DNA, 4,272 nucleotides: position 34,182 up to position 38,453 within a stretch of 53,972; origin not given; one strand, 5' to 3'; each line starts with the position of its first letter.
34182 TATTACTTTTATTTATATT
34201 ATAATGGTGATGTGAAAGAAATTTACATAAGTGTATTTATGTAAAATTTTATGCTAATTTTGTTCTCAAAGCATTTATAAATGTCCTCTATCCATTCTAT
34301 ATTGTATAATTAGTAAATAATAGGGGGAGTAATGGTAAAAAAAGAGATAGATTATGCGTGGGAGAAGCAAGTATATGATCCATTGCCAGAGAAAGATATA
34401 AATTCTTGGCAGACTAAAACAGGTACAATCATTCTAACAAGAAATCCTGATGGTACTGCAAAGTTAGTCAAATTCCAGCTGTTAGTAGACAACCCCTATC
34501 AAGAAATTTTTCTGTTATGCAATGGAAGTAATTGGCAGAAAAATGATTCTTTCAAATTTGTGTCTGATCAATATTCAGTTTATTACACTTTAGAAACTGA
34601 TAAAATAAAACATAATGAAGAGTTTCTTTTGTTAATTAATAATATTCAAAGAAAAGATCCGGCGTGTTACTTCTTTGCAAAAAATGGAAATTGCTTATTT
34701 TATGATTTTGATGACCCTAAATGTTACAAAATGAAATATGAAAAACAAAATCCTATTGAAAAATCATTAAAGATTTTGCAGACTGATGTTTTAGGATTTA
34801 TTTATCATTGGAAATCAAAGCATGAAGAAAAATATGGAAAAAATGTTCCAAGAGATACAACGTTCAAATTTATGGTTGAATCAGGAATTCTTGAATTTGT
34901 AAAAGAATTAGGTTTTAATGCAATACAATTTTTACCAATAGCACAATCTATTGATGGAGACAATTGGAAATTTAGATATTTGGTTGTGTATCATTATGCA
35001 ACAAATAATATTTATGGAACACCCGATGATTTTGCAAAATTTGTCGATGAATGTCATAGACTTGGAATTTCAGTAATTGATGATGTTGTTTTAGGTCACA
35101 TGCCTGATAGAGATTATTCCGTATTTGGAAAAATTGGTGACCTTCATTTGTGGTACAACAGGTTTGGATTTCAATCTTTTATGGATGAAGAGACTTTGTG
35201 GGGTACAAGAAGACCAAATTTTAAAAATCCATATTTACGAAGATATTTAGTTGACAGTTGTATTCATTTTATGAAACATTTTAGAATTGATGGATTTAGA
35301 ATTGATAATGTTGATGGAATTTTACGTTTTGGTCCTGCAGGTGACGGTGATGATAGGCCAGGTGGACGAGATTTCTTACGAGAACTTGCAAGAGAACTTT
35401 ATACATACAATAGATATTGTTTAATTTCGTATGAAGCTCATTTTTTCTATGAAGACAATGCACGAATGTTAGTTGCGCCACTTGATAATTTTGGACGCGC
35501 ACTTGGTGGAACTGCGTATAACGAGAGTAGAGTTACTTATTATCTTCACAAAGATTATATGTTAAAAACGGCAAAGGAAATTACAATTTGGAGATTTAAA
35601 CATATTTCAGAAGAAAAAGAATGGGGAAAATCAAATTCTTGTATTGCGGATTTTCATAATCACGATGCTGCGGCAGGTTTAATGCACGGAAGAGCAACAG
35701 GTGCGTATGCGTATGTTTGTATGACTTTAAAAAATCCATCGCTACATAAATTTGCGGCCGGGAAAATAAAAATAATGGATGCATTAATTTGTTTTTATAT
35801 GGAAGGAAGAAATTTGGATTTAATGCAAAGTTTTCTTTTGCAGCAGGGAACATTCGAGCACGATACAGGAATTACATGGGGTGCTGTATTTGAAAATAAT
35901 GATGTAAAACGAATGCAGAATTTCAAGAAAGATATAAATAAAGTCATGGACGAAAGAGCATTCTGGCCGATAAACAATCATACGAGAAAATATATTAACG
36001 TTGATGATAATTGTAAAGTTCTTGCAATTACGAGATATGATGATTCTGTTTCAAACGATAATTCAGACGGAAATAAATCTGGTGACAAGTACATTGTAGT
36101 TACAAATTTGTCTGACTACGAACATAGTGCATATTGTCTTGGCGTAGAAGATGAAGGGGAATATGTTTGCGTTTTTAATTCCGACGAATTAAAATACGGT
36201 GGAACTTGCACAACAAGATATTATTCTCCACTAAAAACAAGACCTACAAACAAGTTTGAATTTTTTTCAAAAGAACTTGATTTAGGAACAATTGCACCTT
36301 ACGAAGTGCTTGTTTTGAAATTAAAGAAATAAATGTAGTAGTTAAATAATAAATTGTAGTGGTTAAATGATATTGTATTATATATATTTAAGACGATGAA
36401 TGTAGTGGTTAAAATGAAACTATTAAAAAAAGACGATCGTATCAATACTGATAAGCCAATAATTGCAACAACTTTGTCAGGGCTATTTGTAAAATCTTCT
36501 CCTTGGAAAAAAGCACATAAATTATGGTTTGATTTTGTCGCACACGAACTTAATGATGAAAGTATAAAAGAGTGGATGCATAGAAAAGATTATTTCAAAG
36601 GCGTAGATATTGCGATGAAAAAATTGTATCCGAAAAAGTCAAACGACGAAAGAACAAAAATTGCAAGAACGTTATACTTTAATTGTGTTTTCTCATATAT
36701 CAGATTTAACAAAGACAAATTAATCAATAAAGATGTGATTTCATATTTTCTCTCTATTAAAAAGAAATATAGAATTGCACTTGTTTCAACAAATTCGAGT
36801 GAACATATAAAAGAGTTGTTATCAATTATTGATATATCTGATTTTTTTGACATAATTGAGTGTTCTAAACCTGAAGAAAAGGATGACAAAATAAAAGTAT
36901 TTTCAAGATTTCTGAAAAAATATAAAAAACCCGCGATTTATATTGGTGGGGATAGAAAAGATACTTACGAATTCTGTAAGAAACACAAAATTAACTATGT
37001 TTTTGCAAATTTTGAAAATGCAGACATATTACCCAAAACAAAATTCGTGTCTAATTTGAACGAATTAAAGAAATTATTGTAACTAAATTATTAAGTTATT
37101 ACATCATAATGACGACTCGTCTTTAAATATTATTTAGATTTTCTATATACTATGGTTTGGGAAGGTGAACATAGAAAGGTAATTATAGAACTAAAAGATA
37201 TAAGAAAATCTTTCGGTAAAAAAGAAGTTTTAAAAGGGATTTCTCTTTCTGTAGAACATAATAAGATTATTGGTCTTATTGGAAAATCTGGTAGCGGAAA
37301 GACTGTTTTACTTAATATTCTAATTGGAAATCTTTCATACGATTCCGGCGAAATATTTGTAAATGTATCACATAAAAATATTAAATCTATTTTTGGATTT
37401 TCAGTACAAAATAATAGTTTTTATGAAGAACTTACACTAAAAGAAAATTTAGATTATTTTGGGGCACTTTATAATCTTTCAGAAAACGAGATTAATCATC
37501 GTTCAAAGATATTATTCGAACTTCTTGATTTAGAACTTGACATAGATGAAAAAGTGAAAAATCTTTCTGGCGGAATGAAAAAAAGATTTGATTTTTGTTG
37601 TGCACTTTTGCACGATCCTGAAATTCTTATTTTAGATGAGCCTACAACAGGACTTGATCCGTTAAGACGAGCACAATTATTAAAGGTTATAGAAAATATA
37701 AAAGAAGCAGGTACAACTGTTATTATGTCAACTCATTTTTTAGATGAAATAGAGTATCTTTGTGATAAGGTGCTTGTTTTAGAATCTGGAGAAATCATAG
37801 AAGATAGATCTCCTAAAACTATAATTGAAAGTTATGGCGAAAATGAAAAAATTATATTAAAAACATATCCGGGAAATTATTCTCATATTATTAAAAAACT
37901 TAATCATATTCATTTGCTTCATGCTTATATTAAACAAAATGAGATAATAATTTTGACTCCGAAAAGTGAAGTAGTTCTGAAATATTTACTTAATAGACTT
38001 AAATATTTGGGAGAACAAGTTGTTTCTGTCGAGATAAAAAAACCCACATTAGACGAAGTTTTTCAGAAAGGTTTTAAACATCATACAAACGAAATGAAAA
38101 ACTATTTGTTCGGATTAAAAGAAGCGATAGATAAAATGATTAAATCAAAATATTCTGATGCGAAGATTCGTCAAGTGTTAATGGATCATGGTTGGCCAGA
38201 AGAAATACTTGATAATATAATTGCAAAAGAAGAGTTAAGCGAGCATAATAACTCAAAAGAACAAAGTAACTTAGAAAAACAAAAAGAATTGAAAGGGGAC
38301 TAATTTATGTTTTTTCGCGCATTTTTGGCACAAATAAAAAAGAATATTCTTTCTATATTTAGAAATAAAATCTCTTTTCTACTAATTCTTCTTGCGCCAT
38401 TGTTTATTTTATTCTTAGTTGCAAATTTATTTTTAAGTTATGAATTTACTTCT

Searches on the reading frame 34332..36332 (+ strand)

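Call 21: search_protein_families(library=ncbifam, proteins=[window:34332-36332:+])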
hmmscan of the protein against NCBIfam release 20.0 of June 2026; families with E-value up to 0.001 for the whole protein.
window:34332-36332:+ (666 aa): 24 families
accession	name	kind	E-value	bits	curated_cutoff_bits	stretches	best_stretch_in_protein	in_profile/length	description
NF003811.1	PRK05402.1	equivalog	6.3e-38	130.7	741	2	128-331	124-307/619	1,4-alpha-glucan branching protein GlgB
NF008967.0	PRK12313.1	equivalog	5.3e-35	120.8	577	2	176-333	167-317/633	1,4-alpha-glucan branching protein GlgB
TIGR01515.1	branching_enzym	equivalog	3.3e-32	111.8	463.95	2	185-333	156-298/607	1,4-alpha-glucan branching enzyme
NF009221.0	PRK12568.1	equivalog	4.3e-30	104.4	1270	2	183-331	287-429/745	1,4-alpha-glucan branching enzyme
TIGR02402.1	trehalose_TreZ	equivalog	6.9e-26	90.6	538.8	1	187-331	118-251/545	malto-oligosyltrehalose trehalohydrolase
NF011294.0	PRK14706.1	equivalog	2e-21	75.9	1284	2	187-331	177-315/642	1,4-alpha-glucan branching enzyme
NF011293.0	PRK14705.1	equivalog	2.1e-21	75.3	2376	1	186-333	771-912/1224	1,4-alpha-glucan branching enzyme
TIGR02100.1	glgX_debranch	equivalog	4.4e-11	41.6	640.9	1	157-325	158-341/688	glycogen debranching protein GlgX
TIGR02104.1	pulA_typeI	equivalog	4.9e-11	41.4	504.5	1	175-327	159-321/605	type I pullulanase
TIGR02456.1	treS_nterm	equivalog_domain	2.5e-09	36.2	678.35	1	187-259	34-103/539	maltose alpha-D-glucosyltransferase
NF051899.1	BetGalacBglAAgro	equivalog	3.2e-07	29.1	900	1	187-260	34-104/537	beta-galactosidase BglA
NF008183.0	PRK10933.1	subfamily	6.1e-07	28.5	535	1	187-258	39-107/551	alpha,alpha-phosphotrehalase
NF041321.1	Alpha-amyl_MalA_Halo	equivalog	1.5e-06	26.9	875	1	175-325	278-425/666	alpha-amylase MalA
NF002983.0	PRK03705.1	equivalog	2.5e-06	25.8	901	1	176-326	174-337/658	glycogen debranching protein GlgX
NF041090.1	Cyc-maltodext_AglB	equivalog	2.6e-06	26.5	540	1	187-326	71-207/470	cyclomaltodextrinase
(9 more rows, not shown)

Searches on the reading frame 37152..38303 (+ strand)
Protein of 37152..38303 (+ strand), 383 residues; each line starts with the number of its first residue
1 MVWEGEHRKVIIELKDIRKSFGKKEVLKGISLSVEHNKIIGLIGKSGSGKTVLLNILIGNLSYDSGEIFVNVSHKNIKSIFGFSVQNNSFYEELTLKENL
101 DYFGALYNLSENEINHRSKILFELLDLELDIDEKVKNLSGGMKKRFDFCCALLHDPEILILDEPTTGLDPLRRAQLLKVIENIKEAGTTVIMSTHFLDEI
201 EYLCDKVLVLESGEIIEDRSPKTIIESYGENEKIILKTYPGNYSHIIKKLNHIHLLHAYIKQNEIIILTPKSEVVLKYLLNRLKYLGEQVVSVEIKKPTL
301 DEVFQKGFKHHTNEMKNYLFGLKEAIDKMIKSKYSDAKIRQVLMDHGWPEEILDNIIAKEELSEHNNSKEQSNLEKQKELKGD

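Call 21: search_protein_families(library=ncbifam, proteins=[window:37152-38303:+])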
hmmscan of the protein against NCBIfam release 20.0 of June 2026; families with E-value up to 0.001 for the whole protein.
window:37152-38303:+ (383 aa): 188 families (the best 25 are shown)
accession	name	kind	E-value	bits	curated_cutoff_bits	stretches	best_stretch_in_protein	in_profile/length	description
TIGR01188.1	drrA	subfamily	1.2e-58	198.8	312.45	1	19-305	1-298/302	daunorubicin resistance ABC transporter, ATP-binding protein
TIGR03522.1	GldA_ABC_ATP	equivalog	2.9e-49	168.2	402.6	1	12-305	3-298/301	gliding motility-associated ABC transporter ATP-binding subunit GldA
NF010059.0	PRK13536.1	equivalog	4.6e-47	160.4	549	1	7-245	39-280/342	nodulation factor ABC transporter ATP-binding protein NodI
NF033858.1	ABC2_perm_RbbA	equivalog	3.8e-46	157.5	1050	1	12-230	2-230/909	ribosome-associated ATPase/putative transporter RbbA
TIGR03740.1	galliderm_ABC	subfamily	1.2e-45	155.9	309.75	1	13-218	2-205/223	lantibiotic protection ABC transporter ATP-binding subunit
NF010060.0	PRK13537.1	equivalog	1.2e-45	155.8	521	1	9-227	13-236/314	nodulation factor ABC transporter ATP-binding protein NodI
TIGR01288.1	nodI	equivalog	2e-45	155.1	424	1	9-246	2-242/303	nodulation factor ABC transporter ATP-binding protein NodI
TIGR03864.1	PQQ_ABC_ATP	hypoth_equivalog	2.1e-43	148.5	302.25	1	12-228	2-223/236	ABC transporter, ATP-binding subunit, PQQ-dependent alcohol dehydrogenase system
TIGR04406.1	LPS_export_lptB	equivalog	1.2e-38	132.8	240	1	13-227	3-225/239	LPS export ABC transporter ATP-binding protein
TIGR04521.1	ECF_ATPase_2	equivalog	2.1e-38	132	330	1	23-251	17-257/279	energy-coupling factor transporter ATPase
TIGR03608.1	L_ocin_972_ABC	subfamily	2.9e-35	121.6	254.85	1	14-208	1-204/206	putative bacteriocin export ABC transporter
NF043075.1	MMSYN1_0197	equivalog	7.3e-35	120.5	550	1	11-236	2-229/341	spermidine/putrescine ABC transporter ATP-binding protein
TIGR03265.1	PhnT2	equivalog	7.5e-35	120.8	457.7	1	11-226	4-224/353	putative 2-aminoethylphosphonate ABC transporter ATP-binding protein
TIGR00968.1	3a0106s01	subfamily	1.7e-34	119.4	342.75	1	12-226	1-220/237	sulfate ABC transporter ATP-binding protein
NF047568.1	PSM_export_PmtC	equivalog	2.2e-34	119.3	375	1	13-272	2-251/290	phenol-soluble modulin export ABC transporter ATP-binding protein PmtC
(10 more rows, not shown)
